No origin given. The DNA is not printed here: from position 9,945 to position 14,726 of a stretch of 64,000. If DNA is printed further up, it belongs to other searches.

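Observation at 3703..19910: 16-kb translationally coupled Hdr/Flx-like supercluster: candidate NAD(P)H-linked electron-bifurcating complex with duplicated, fused subunits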

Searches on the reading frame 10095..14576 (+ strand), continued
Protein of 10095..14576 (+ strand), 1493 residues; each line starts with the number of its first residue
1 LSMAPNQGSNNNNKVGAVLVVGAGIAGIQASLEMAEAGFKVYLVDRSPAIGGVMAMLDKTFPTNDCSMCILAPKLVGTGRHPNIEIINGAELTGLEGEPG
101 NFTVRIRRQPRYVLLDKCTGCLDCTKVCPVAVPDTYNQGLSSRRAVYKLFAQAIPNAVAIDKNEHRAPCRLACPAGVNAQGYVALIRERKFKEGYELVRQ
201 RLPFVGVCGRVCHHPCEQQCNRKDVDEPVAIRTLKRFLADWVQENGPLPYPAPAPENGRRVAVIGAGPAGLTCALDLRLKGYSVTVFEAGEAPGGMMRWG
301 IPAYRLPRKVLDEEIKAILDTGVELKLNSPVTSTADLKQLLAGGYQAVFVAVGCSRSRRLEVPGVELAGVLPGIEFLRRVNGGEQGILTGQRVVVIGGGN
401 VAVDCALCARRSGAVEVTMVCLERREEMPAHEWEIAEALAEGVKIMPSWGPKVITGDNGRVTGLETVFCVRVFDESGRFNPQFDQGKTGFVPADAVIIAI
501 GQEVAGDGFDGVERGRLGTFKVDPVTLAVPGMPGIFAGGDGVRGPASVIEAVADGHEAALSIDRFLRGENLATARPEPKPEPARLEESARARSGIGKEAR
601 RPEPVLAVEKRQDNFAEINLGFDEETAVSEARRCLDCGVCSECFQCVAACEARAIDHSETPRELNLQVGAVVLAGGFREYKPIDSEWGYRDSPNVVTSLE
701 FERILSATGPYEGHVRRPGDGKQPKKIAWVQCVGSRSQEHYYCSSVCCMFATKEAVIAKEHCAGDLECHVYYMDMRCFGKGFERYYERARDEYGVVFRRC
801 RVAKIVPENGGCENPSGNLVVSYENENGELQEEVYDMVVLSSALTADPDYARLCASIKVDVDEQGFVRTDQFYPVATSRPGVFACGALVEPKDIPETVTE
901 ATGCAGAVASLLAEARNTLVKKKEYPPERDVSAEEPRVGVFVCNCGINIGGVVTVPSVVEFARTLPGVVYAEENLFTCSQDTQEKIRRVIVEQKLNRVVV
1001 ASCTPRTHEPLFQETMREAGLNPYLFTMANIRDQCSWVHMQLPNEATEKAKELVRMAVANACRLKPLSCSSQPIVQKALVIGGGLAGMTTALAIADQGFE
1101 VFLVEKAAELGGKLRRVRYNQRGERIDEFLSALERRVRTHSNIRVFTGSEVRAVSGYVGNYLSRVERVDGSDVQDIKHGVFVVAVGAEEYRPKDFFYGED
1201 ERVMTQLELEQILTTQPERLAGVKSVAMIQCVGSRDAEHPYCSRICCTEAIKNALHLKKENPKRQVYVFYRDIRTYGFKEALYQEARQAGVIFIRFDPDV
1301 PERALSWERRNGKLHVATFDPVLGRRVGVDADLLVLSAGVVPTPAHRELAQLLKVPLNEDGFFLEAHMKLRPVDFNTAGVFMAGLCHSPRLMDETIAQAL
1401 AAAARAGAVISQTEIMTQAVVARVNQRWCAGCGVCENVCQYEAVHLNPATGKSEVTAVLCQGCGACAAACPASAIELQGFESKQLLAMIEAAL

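Call 13: find_encoding_contigs(protein=P0052, flank=10000, max_places=2)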
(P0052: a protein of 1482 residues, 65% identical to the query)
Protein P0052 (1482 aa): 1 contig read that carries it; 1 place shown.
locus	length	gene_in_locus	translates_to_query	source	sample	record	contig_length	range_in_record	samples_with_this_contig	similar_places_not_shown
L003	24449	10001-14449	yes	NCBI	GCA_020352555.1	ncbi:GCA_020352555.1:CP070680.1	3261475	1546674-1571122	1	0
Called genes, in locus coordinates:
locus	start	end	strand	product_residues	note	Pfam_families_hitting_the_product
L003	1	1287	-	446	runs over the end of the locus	PF00072:Response_reg, PF00158:Sigma54_activat, PF14532:Sigma54_activ_2, PF07724:AAA_2 (weak), PF07728:AAA_5, PF25601:AAA_lid_14, PF02954:HTH_8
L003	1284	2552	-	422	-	PF00512:HisKA, PF02518:HATPase_c, PF13581:HATPase_c_2 (faint)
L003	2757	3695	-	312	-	PF00775:Dioxygenase_C (faint), PF11974:bMG3 (faint), PF22904:NOMO1-like_2nd (faint), PF13620:CarboxypepD_reg, PF13715:CarbopepD_reg_2, PF17210:SdrD_B (faint), PF17802:SpaA (faint), PF13620:CarboxypepD_reg, +1 more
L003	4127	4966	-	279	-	PF00175:NAD_binding_1, PF10418:DHODB_Fe-S_bind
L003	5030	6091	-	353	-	PF13237:Fer4_10 (faint), PF17179:Fer4_22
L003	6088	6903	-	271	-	PF13187:Fer4_9 (faint), PF12838:Fer4_7 (faint), PF12797:Fer4_2 (faint), PF00037:Fer4 (faint), PF13183:Fer4_8 (weak), PF13534:Fer4_17 (weak)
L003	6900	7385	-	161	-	PF02662:FlpD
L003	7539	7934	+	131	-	PF13183:Fer4_8, PF13187:Fer4_9, PF13534:Fer4_17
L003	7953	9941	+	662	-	PF12831:FAD_oxidored (weak), PF13450:NAD_binding_8 (weak), PF12797:Fer4_2 (weak), PF13237:Fer4_10 (weak), PF00037:Fer4 (weak), PF12837:Fer4_6 (weak), PF12838:Fer4_7 (weak), PF14697:Fer4_21, +8 more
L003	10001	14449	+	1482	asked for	PF00037:Fer4 (weak), PF12797:Fer4_2 (weak), PF14691:Fer4_20, PF07992:Pyr_redox_2, PF13450:NAD_binding_8, PF07992:Pyr_redox_2, PF12831:FAD_oxidored, PF13450:NAD_binding_8, +18 more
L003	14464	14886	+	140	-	PF02662:FlpD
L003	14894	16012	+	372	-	PF13237:Fer4_10 (faint), PF13183:Fer4_8 (weak)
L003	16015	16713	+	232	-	PF14697:Fer4_21 (faint), PF13183:Fer4_8, PF13237:Fer4_10 (weak), PF13187:Fer4_9 (weak), PF13534:Fer4_17 (weak), PF13183:Fer4_8 (weak), PF13237:Fer4_10 (weak), PF13534:Fer4_17 (weak), +3 more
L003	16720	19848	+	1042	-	PF00070:Pyr_redox (faint), PF07992:Pyr_redox_2, PF12831:FAD_oxidored, PF00890:FAD_binding_2 (weak), PF01266:DAO (weak), PF07992:Pyr_redox_2, PF12831:FAD_oxidored, PF13450:NAD_binding_8, +10 more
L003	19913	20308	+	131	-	PF13183:Fer4_8, PF13187:Fer4_9, PF13534:Fer4_17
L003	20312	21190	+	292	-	PF02754:CCG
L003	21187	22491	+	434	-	PF00890:FAD_binding_2 (weak), PF01134:GIDA (faint), PF07992:Pyr_redox_2 (faint), PF12831:FAD_oxidored, PF13450:NAD_binding_8 (weak), PF01257:2Fe-2S_thioredx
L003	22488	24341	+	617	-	PF01512:Complex1_51K, PF10531:SLBB (weak), PF10589:NADH_4Fe-4S, PF00037:Fer4 (weak), PF12838:Fer4_7, PF13187:Fer4_9, PF13237:Fer4_10 (weak), PF14697:Fer4_21, +4 more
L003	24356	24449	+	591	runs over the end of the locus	PF13510:Fer2_4, PF12838:Fer4_7, PF13183:Fer4_8 (weak), PF14697:Fer4_21, PF00037:Fer4, PF12837:Fer4_6 (weak), PF14697:Fer4_21, PF12838:Fer4_7, +6 more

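Call 18: find_encoding_contigs(protein=P0096, flank=10000, max_places=1)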
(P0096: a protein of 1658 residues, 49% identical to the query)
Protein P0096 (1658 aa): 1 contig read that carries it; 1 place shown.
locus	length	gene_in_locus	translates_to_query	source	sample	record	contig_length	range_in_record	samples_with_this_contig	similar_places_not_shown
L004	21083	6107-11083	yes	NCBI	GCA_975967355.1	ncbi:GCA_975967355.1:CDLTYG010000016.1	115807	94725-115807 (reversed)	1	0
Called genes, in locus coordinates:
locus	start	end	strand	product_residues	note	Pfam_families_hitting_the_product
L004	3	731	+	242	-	?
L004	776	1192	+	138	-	PF02662:FlpD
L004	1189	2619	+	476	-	PF01565:FAD_binding_4, PF02913:FAD-oxidase_C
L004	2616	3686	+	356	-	PF13237:Fer4_10 (faint), PF12838:Fer4_7 (weak), PF13183:Fer4_8, PF13534:Fer4_17 (weak), PF02754:CCG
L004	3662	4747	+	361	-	PF21948:LplA-B_cat, PF03099:BPL_LplA_LipB (weak), PF10437:Lip_prot_lig_C (faint)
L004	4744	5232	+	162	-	PF13237:Fer4_10 (faint), PF13183:Fer4_8, PF13187:Fer4_9, PF13534:Fer4_17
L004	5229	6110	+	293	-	PF02754:CCG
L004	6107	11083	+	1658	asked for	PF00037:Fer4 (weak), PF14691:Fer4_20, PF07992:Pyr_redox_2, PF07992:Pyr_redox_2, PF07992:Pyr_redox_2, PF12831:FAD_oxidored, PF00037:Fer4, PF12838:Fer4_7, +22 more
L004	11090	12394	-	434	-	PF00374:NiFeSe_Hases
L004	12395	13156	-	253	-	PF01058:Oxidored_q6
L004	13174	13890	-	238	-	PF00175:NAD_binding_1, PF10418:DHODB_Fe-S_bind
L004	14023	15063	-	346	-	PF12838:Fer4_7 (faint), PF00037:Fer4 (faint), PF13237:Fer4_10 (faint), PF17179:Fer4_22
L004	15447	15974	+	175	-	PF13183:Fer4_8, PF13187:Fer4_9, PF13534:Fer4_17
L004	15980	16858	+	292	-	PF02754:CCG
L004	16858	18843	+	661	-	PF12831:FAD_oxidored (weak), PF13450:NAD_binding_8 (weak), PF00037:Fer4 (weak), PF12838:Fer4_7, PF13187:Fer4_9, PF13237:Fer4_10 (weak), PF14697:Fer4_21, PF00037:Fer4, +5 more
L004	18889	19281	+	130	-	PF02566:OsmC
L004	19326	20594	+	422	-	PF00709:Adenylsucc_synt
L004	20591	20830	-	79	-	PF09341:Pcc1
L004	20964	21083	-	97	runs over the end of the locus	PF01780:Ribosomal_L37ae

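Call 19: find_encoding_contigs(protein=P0108, flank=10000, max_places=1)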
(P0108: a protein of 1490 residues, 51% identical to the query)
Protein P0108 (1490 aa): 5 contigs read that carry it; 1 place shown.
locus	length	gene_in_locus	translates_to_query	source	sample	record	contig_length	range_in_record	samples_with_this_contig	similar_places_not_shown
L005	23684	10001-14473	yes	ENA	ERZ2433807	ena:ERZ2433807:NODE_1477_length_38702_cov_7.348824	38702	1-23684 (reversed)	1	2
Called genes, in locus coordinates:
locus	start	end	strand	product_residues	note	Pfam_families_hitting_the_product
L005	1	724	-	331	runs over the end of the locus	PF01515:PTA_PTB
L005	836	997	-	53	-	-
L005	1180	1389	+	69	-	-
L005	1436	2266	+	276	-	PF01925:TauE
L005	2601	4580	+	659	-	PF17201:Cache_3-Cache_2, PF17202:sCache_3_3, PF17203:sCache_3_2 (weak), PF00672:HAMP, PF00512:HisKA, PF02518:HATPase_c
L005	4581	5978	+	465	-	PF00072:Response_reg, PF00158:Sigma54_activat, PF14532:Sigma54_activ_2, PF07724:AAA_2 (faint), PF07728:AAA_5, PF25601:AAA_lid_14, PF02954:HTH_8 (weak)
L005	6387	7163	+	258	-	PF00072:Response_reg, PF01597:GCV_H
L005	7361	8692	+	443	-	PF00072:Response_reg, PF01597:GCV_H, PF00037:Fer4 (faint), PF12838:Fer4_7 (weak), PF13183:Fer4_8, PF13187:Fer4_9, PF13534:Fer4_17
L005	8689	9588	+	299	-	PF02754:CCG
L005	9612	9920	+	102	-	PF01515:PTA_PTB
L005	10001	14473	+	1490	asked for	PF12831:FAD_oxidored (weak), PF14691:Fer4_20, PF07992:Pyr_redox_2, PF13450:NAD_binding_8, PF13738:Pyr_redox_3, PF07992:Pyr_redox_2 (weak), PF13450:NAD_binding_8, PF12838:Fer4_7, +17 more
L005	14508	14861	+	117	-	PF02635:DsrE, PF13686:DrsE_2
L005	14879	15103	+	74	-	PF01206:TusA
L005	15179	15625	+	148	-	PF02662:FlpD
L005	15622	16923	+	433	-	PF00890:FAD_binding_2, PF01134:GIDA (weak), PF07992:Pyr_redox_2, PF12831:FAD_oxidored, PF13450:NAD_binding_8 (weak)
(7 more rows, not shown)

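Call 20: find_encoding_contigs(protein=P0112, flank=10000, max_places=1)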
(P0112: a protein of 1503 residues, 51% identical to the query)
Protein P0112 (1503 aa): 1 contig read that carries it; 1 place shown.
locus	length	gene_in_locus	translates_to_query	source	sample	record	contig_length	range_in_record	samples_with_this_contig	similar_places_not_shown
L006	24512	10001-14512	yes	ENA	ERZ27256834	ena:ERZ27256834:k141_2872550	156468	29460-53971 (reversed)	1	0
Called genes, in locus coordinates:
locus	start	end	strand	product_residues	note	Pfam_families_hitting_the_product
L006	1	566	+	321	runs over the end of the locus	PF12849:PBP_like_2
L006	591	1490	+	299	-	PF00528:BPD_transp_1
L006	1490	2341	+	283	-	PF00528:BPD_transp_1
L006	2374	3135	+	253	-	PF13476:AAA_23 (weak), PF00005:ABC_tran, PF13304:AAA_21 (faint)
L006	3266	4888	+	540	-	PF00672:HAMP, PF00512:HisKA, PF02518:HATPase_c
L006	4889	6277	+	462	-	PF00072:Response_reg, PF00158:Sigma54_activat, PF14532:Sigma54_activ_2, PF07724:AAA_2 (weak), PF07728:AAA_5, PF25601:AAA_lid_14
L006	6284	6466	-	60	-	-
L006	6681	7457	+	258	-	PF00072:Response_reg, PF01597:GCV_H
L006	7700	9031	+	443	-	PF00072:Response_reg, PF01597:GCV_H, PF00037:Fer4 (faint), PF12838:Fer4_7 (weak), PF13183:Fer4_8, PF13187:Fer4_9, PF13534:Fer4_17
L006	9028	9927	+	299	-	PF02754:CCG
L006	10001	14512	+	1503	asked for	PF12831:FAD_oxidored (weak), PF00037:Fer4 (weak), PF14691:Fer4_20, PF07992:Pyr_redox_2, PF13450:NAD_binding_8 (weak), PF07992:Pyr_redox_2 (weak), PF00890:FAD_binding_2 (weak), PF07992:Pyr_redox_2, +17 more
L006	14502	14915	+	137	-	PF02662:FlpD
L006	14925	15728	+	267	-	PF13237:Fer4_10 (faint), PF12797:Fer4_2 (faint), PF00037:Fer4 (weak)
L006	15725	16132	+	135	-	PF04879:Molybdop_Fe4S4, PF00384:Molybdopterin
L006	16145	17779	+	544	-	PF00384:Molybdopterin, PF01568:Molydop_binding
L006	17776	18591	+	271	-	PF01226:Form_Nir_trans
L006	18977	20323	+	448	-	PF00390:malic, PF03949:Malic_M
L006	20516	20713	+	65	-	-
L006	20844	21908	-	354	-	-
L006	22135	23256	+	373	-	PF18854:baeRF_family10, PF03464:eRF1_2, PF18844:baeRF_family2 (weak), PF18856:baeRF_family12 (faint), PF18859:acVLRF1, PF03465:eRF1_3 (faint)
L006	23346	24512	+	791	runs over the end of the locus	PF01972:SDH_protease (faint), PF01343:Peptidase_S49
